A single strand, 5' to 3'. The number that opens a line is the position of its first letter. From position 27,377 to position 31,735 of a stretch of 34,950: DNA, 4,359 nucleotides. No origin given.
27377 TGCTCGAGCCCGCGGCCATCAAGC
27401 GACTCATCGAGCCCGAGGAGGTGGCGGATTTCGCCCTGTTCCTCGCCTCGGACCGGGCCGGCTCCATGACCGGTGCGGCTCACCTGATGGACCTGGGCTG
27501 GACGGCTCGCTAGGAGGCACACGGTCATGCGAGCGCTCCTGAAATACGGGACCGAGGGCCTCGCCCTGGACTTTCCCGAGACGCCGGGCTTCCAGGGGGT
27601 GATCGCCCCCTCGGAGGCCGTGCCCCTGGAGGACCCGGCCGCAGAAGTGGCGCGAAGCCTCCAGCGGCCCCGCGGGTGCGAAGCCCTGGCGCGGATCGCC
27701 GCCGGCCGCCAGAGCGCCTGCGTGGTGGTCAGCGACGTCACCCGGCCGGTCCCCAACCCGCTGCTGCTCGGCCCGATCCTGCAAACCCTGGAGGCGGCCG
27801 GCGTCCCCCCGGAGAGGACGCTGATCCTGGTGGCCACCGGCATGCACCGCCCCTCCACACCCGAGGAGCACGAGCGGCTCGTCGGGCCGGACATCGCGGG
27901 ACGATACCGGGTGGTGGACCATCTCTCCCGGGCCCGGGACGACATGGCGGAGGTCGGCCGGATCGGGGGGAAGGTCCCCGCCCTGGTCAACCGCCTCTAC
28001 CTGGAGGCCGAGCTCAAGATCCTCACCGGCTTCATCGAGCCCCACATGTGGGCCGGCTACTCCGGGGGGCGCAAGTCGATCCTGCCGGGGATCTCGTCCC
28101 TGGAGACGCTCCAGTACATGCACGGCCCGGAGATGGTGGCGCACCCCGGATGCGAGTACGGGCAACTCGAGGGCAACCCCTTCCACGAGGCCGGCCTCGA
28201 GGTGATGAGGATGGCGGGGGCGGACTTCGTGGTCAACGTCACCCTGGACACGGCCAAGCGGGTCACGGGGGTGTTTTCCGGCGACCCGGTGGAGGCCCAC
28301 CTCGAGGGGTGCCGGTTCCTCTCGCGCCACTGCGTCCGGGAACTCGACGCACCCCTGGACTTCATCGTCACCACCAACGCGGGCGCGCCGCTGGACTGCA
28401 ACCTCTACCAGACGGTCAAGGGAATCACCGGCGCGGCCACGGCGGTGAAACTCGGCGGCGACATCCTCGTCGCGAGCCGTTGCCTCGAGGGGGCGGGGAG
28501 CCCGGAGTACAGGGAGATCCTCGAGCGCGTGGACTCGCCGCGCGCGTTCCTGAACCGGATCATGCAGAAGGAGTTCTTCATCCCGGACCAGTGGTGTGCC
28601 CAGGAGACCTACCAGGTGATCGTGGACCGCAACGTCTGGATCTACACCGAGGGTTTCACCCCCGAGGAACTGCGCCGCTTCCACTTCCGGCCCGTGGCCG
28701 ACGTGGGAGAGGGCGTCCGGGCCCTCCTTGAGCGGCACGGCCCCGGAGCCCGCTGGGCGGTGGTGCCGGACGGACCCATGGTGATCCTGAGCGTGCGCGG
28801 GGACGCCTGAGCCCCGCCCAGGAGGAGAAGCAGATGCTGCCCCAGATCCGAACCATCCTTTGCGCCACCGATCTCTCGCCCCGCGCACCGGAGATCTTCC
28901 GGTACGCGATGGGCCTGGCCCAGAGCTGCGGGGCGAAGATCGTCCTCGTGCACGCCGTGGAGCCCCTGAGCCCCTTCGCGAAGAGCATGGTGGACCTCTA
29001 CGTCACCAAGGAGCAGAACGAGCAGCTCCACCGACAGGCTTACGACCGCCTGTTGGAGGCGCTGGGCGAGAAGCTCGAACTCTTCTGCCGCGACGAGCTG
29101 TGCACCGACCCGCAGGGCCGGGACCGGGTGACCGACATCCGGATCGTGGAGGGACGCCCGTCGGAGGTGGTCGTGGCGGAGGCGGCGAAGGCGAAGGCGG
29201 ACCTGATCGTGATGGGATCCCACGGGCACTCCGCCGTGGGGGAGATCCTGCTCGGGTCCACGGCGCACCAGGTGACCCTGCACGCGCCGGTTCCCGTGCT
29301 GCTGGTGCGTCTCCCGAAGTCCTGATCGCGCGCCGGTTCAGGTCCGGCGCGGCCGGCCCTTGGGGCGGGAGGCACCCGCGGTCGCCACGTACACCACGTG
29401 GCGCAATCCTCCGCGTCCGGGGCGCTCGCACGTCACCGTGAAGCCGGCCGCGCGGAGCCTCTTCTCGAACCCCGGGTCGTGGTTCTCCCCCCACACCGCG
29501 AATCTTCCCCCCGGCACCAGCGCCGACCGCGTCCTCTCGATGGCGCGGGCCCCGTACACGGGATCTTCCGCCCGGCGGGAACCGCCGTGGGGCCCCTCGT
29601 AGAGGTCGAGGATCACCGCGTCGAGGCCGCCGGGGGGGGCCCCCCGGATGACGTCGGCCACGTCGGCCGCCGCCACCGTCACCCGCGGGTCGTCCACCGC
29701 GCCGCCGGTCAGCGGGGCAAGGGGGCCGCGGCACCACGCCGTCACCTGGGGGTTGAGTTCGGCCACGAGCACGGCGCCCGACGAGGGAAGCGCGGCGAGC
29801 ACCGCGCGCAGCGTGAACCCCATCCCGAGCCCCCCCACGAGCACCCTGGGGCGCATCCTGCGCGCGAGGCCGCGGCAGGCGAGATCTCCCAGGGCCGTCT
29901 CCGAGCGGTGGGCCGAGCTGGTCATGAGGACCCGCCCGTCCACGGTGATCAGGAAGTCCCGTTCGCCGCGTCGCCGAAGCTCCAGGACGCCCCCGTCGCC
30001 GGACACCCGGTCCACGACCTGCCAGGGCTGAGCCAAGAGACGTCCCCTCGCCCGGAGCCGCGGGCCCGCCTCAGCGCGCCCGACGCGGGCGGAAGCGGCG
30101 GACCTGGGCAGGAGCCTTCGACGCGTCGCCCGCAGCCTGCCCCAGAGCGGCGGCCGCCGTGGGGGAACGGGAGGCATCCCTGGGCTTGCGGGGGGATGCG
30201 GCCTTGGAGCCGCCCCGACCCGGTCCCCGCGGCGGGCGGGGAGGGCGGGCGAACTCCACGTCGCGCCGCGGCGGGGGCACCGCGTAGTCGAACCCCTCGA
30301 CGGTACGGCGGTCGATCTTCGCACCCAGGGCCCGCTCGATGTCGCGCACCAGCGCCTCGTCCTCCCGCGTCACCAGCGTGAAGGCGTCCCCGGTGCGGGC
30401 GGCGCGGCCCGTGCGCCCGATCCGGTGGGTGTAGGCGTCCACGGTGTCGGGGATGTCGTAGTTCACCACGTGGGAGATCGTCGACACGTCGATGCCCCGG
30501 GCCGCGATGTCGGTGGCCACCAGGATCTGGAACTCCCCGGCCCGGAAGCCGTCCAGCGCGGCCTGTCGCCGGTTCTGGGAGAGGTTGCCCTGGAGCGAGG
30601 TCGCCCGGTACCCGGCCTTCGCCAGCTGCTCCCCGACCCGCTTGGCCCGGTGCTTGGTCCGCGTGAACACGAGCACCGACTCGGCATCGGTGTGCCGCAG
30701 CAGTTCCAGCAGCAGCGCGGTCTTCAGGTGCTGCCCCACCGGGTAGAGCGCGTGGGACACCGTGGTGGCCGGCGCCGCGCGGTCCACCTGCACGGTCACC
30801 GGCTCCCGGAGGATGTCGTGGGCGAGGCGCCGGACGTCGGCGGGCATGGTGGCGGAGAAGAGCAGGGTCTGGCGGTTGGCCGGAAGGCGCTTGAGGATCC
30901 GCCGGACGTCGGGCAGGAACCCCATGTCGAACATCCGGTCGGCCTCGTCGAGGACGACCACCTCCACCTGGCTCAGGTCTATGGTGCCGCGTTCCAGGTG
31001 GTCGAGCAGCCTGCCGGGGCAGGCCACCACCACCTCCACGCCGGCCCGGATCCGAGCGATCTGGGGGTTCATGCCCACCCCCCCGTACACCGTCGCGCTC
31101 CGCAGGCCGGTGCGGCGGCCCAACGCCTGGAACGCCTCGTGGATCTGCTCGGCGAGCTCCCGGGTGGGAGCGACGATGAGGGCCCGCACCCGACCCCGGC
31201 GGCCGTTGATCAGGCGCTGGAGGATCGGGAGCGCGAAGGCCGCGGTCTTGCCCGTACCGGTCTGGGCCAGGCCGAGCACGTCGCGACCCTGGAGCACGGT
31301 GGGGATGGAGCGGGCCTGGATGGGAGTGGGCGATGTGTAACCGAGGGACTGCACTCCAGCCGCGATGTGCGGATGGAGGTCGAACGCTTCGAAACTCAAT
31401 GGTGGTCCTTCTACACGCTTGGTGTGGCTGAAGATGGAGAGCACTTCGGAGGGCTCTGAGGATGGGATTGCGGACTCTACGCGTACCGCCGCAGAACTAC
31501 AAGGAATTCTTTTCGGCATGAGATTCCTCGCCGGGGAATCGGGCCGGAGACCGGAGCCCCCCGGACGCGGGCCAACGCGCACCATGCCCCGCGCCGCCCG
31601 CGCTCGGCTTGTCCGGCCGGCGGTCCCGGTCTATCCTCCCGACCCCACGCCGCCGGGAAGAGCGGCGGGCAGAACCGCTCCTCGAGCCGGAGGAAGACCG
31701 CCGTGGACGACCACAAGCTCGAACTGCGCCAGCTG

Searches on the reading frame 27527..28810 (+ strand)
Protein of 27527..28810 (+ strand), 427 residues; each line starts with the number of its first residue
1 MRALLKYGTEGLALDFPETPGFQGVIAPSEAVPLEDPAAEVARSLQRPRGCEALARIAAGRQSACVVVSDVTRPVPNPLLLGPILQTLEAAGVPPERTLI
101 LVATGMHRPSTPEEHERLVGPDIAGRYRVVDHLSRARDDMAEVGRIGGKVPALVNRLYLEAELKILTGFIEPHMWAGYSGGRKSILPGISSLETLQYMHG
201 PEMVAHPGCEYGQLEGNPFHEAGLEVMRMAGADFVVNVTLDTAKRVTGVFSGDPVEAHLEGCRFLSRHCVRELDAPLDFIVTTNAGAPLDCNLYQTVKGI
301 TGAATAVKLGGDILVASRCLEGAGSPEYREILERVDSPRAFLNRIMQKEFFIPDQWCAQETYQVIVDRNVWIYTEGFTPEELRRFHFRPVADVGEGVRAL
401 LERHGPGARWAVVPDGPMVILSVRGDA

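Call 84: search_protein_families(library=pfam, proteins=[window:27527-28810:+], max_evalue=0.00001)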
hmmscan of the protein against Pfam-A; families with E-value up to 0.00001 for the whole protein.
window:27527-28810:+ (427 aa): 2 families
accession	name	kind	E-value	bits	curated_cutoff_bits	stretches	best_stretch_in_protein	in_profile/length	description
PF09861.14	Lar_N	-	1.1e-57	195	23.3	1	7-208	1-200/204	Lactate racemase N-terminal domain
PF21113.2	LarA_C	-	6.1e-26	91.6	25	1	276-420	5-151/152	Lactate racemase C-terminal domain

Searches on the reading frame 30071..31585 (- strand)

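Call 84: search_protein_families(library=pfam, proteins=[window:30071-31585:-], max_evalue=0.00001)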
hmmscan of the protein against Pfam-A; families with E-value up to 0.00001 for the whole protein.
window:30071-31585:- (504 aa): 3 families
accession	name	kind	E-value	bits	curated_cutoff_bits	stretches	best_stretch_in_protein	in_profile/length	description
PF00270.35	DEAD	-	9.2e-54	182.1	26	1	87-253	1-166/167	DEAD/DEAH box helicase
PF00271.37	Helicase_C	-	6.3e-32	110.5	23.5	1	288-395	2-109/110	Helicase conserved C-terminal domain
PF04851.21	ResIII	-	6.6e-09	36.3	22.5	1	107-247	30-162/164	Type III restriction enzyme, res subunit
